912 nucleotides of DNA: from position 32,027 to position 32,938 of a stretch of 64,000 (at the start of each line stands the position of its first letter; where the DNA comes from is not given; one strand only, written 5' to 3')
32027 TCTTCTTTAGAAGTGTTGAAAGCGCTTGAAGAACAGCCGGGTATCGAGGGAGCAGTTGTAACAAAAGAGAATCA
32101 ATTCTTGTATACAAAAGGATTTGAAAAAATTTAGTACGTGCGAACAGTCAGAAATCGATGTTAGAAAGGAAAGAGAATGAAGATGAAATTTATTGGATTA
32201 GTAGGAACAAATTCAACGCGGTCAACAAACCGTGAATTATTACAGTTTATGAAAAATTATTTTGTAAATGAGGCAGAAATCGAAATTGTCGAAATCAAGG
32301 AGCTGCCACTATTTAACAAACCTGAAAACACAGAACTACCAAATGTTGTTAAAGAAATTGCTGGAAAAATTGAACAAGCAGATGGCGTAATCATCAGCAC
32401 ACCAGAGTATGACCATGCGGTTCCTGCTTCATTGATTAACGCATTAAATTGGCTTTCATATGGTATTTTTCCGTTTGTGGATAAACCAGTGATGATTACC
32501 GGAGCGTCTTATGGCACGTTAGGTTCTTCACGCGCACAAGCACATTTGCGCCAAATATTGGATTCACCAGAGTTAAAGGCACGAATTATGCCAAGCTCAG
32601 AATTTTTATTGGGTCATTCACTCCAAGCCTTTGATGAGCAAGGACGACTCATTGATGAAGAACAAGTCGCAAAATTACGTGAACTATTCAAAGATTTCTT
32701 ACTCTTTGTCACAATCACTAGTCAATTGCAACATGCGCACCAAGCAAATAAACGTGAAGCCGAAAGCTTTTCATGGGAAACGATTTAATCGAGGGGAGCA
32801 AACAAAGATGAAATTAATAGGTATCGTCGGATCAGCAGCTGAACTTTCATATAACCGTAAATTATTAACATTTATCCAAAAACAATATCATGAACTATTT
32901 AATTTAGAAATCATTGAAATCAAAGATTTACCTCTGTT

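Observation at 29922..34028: Candidate cytoplasmic flavinylation module: Rgg regulator, signal-peptide-less ApbE and two NAD(P)H-FMN reductases, one ending in three tandem flavinylation-like motifs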

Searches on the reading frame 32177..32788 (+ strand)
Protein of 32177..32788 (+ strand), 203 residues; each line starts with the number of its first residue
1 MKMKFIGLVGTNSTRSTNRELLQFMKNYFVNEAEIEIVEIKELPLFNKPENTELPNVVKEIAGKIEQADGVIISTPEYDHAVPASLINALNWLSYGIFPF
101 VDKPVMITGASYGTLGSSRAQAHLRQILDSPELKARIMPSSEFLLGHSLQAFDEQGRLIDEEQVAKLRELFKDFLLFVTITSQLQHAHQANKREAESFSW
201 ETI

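Call 3: search_protein_families(library=pfam, proteins=[window:32177-32788:+], max_evalue=0.01)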
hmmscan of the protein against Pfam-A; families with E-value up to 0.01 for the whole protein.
window:32177-32788:+ (203 aa): 2 families
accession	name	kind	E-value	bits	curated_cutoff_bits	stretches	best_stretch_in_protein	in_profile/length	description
PF03358.20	FMN_red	-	2.9e-34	118.3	24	1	3-148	1-150/152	NADPH-dependent FMN reductase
PF02525.22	Flavodoxin_2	-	0.0011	19.2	27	1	12-86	10-96/198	Flavodoxin-like fold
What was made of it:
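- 32177..32788 (+): Tail-less FMN_red paralogue (203 aa), presumed partner subunit. PF03358 E=2.9e-34 (call 3).
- Checked: Partner, 32177-32788: FMN_red, E=2.9e-34 (call 3).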

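Call 4: search_protein_families(library=ncbifam, proteins=[window:32177-32788:+], max_evalue=0.01)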
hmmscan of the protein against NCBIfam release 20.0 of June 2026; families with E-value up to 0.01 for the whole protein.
window:32177-32788:+ (203 aa): 3 families
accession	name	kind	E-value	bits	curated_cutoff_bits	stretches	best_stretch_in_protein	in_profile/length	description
TIGR03567.1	FMN_reduc_SsuE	equivalog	7.8e-08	32.4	164.05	1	6-174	3-168/171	NADPH-dependent FMN reductase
NF007859.0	PRK10569.1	equivalog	9e-05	22.3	225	1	3-92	1-91/191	NADPH-dependent FMN reductase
TIGR03566.1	FMN_reduc_MsuE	equivalog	0.0034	17.2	212.5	1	23-109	20-108/174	FMN reductase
